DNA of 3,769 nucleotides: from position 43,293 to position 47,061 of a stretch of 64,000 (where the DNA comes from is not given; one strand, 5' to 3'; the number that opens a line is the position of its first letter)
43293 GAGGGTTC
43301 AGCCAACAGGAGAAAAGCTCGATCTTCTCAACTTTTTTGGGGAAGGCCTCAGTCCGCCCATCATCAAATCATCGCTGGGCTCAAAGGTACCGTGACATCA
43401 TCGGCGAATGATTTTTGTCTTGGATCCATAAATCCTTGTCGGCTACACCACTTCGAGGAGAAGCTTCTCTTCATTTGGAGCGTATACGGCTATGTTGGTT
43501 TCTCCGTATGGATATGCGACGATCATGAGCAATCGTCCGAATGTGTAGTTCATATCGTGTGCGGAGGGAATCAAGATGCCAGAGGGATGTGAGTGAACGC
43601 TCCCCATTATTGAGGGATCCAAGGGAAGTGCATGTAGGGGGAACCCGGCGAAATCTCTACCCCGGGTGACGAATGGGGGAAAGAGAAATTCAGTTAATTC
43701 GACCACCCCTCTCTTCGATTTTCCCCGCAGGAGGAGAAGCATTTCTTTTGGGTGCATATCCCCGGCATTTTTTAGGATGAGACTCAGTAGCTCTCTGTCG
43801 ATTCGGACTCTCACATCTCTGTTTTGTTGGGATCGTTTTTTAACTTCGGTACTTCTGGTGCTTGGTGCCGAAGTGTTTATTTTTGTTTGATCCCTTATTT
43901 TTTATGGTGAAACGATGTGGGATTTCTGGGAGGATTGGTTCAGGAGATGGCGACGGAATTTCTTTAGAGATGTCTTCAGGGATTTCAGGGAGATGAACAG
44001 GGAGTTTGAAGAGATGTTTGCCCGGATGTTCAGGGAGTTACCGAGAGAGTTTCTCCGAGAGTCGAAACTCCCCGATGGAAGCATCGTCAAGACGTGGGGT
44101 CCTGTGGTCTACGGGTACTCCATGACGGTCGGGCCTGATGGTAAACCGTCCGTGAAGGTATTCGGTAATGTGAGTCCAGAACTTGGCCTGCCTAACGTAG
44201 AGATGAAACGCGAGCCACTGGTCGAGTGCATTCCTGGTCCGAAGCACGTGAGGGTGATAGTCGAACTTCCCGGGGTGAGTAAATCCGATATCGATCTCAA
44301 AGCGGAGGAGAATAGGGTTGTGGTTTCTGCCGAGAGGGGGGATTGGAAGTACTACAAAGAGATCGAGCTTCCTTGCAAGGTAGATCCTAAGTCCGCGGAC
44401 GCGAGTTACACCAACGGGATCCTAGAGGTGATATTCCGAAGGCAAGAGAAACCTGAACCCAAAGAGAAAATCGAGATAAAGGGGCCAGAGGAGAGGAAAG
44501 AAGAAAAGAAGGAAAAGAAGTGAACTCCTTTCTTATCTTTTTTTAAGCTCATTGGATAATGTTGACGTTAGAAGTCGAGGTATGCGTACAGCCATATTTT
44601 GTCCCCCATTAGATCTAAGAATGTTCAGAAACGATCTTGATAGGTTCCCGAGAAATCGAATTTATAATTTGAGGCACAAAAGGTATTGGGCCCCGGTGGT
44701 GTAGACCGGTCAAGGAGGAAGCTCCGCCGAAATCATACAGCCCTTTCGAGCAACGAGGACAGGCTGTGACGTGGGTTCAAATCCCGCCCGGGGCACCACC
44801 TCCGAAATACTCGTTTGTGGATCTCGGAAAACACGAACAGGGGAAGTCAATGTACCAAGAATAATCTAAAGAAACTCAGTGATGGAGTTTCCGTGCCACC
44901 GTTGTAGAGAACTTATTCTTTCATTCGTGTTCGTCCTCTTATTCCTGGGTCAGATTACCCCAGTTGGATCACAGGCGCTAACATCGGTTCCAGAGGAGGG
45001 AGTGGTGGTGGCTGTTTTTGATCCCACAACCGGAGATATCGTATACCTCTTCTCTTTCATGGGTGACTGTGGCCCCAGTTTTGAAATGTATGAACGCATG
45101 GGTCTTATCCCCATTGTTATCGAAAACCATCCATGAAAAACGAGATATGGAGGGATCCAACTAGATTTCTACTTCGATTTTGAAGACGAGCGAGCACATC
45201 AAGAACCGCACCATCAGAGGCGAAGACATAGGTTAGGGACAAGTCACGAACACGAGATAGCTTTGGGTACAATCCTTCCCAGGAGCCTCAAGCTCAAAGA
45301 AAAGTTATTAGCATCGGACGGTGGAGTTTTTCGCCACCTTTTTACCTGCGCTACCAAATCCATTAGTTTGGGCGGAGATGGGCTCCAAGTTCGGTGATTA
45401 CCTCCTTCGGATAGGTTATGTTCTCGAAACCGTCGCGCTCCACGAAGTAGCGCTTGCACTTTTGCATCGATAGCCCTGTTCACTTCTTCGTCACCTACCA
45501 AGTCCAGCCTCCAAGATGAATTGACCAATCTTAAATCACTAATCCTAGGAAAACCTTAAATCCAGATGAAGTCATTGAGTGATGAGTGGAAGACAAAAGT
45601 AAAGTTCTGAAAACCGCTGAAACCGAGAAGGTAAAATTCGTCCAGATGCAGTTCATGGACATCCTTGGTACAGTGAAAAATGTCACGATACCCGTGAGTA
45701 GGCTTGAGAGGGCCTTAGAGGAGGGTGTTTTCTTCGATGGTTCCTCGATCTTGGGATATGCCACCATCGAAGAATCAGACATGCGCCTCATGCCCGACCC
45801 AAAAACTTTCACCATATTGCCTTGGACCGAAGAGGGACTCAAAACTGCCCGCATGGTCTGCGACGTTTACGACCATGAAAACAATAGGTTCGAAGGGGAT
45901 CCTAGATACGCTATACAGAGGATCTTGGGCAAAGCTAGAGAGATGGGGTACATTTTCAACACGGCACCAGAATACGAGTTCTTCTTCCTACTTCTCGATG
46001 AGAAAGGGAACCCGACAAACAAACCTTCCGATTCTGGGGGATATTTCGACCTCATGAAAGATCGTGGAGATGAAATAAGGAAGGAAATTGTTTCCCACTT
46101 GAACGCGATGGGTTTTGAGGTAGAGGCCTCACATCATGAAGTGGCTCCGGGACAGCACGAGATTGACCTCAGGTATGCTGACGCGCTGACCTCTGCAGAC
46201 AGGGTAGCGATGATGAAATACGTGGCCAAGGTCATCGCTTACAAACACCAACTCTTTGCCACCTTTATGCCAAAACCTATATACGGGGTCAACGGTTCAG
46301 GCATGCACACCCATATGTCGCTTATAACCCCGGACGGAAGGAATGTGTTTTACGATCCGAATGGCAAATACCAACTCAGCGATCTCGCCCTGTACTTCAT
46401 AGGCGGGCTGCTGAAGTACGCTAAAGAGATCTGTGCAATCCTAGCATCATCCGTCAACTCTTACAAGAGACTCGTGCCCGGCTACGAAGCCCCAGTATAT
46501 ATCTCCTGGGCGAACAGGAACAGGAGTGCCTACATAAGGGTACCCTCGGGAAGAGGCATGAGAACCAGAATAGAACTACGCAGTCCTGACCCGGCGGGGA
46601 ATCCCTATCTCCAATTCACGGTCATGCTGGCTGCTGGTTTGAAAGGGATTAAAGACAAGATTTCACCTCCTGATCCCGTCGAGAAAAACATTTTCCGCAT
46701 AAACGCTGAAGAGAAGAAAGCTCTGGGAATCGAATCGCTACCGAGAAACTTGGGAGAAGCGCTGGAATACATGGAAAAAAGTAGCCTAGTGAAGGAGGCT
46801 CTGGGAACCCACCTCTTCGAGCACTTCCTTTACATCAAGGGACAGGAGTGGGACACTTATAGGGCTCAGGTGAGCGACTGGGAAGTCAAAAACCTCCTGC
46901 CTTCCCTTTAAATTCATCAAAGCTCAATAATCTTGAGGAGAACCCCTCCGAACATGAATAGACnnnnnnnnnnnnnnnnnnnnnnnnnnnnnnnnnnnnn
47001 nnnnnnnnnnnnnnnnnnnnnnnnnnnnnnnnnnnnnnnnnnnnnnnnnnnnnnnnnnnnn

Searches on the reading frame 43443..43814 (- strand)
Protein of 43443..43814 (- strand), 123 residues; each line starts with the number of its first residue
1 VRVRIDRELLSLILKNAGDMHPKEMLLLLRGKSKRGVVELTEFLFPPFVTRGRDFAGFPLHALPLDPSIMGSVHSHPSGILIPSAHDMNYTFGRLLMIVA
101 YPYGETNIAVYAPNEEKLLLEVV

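Call 49: search_protein_families(library=pfam, proteins=[window:43443-43814:-], max_evalue=0.001)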
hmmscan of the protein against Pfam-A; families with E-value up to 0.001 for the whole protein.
window:43443-43814:- (123 aa): 1 family
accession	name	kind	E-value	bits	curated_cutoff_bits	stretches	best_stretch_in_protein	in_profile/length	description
PF14464.11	Prok-JAB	-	2.2e-06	28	25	1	8-99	3-100/114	Prokaryotic homologs of the JAB domain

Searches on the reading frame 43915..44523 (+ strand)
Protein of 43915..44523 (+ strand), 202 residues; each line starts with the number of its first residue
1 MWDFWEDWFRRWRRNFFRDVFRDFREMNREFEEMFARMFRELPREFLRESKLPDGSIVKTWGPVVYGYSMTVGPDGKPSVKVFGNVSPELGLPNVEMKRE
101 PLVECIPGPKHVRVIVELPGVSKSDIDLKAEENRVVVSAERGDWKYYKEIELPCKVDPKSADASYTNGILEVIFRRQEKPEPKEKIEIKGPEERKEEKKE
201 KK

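Call 9: find_encoding_contigs(protein=window:43915-44523:+, flank=3000, max_places=6)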
Protein window:43915-44523:+ (202 aa): 6 contigs read that carry it; 4 places shown.
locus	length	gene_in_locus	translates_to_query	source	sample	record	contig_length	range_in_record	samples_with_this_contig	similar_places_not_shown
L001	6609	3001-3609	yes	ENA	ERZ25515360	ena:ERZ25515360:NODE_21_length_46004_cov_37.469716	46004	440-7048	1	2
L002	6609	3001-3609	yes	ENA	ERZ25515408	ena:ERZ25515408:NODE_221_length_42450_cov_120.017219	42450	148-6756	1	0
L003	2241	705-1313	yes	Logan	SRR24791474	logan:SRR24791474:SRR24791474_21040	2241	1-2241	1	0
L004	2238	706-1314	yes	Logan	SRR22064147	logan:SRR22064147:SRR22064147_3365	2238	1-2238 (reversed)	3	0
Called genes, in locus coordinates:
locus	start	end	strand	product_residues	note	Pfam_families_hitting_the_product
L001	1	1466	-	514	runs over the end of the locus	PF00117:GATase, PF07722:Peptidase_C26, PF02540:NAD_synthase (weak), PF01171:ATP_bind_3 (faint), PF06508:QueC (faint), PF00958:GMP_synt_C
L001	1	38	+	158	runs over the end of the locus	?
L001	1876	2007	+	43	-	-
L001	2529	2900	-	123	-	PF14464:Prok-JAB (weak)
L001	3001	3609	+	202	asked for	PF00011:HSP20, PF17886:ArsA_HSP20 (weak)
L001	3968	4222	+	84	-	-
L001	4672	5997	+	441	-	PF03951:Gln-synt_N, PF00120:Gln-synt_C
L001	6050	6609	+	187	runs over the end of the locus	PF01613:Flavin_Reduct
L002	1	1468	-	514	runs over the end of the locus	PF00117:GATase, PF07722:Peptidase_C26, PF02540:NAD_synthase (weak), PF01171:ATP_bind_3 (faint), PF06508:QueC (faint), PF00958:GMP_synt_C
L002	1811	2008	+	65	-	-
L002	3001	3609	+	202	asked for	PF00011:HSP20, PF17886:ArsA_HSP20 (weak)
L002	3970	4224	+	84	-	-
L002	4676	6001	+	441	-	PF03951:Gln-synt_N, PF00120:Gln-synt_C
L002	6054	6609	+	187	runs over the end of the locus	PF01613:Flavin_Reduct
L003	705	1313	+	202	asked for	PF00011:HSP20, PF17886:ArsA_HSP20 (weak)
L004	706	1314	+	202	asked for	PF00011:HSP20, PF17886:ArsA_HSP20 (weak)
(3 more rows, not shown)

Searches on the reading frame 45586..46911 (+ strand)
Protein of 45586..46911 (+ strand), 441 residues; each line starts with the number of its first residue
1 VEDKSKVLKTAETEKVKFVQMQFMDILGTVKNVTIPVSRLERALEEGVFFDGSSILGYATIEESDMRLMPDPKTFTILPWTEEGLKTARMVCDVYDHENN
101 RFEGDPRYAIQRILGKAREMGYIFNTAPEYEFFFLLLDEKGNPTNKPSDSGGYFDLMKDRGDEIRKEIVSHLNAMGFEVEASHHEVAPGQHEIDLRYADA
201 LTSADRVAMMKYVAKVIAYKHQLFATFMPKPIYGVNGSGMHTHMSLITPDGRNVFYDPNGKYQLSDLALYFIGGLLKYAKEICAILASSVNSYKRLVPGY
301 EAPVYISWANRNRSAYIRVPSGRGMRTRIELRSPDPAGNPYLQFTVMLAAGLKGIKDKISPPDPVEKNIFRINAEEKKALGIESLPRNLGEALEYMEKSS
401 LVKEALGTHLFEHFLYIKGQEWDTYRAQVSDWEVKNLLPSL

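Call 26: list_cluster_members(proteins=[window:45586-46911:+, window:40836-42383:-, window:46964-47527:+])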
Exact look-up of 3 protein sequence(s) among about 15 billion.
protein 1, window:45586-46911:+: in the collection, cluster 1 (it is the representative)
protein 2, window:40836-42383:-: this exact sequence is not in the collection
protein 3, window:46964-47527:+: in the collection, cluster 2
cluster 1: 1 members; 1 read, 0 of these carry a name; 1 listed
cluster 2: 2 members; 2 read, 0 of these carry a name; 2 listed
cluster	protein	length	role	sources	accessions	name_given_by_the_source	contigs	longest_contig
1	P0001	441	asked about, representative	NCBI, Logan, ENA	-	-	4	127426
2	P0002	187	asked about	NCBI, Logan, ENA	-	-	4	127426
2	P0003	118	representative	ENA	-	-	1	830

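Call 47: find_encoding_contigs(protein=window:45586-46911:+, flank=1500, max_places=10)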
Protein window:45586-46911:+ (441 aa): 7 contigs read that carry it; 3 places shown.
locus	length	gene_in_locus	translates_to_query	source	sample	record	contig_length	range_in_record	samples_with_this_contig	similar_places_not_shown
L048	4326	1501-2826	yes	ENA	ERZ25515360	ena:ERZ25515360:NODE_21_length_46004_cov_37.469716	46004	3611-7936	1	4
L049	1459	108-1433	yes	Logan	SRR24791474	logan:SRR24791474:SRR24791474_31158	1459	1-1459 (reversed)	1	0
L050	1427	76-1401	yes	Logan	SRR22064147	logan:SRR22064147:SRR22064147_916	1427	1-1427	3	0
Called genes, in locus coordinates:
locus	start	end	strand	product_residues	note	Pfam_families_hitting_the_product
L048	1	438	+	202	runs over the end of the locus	PF00011:HSP20, PF17886:ArsA_HSP20 (weak)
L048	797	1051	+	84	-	-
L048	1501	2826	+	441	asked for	PF03951:Gln-synt_N, PF00120:Gln-synt_C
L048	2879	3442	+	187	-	PF01613:Flavin_Reduct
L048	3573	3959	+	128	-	-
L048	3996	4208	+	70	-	PF22747:Zn_ribbon_DUF2089 (weak)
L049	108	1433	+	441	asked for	PF03951:Gln-synt_N, PF00120:Gln-synt_C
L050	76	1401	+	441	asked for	PF03951:Gln-synt_N, PF00120:Gln-synt_C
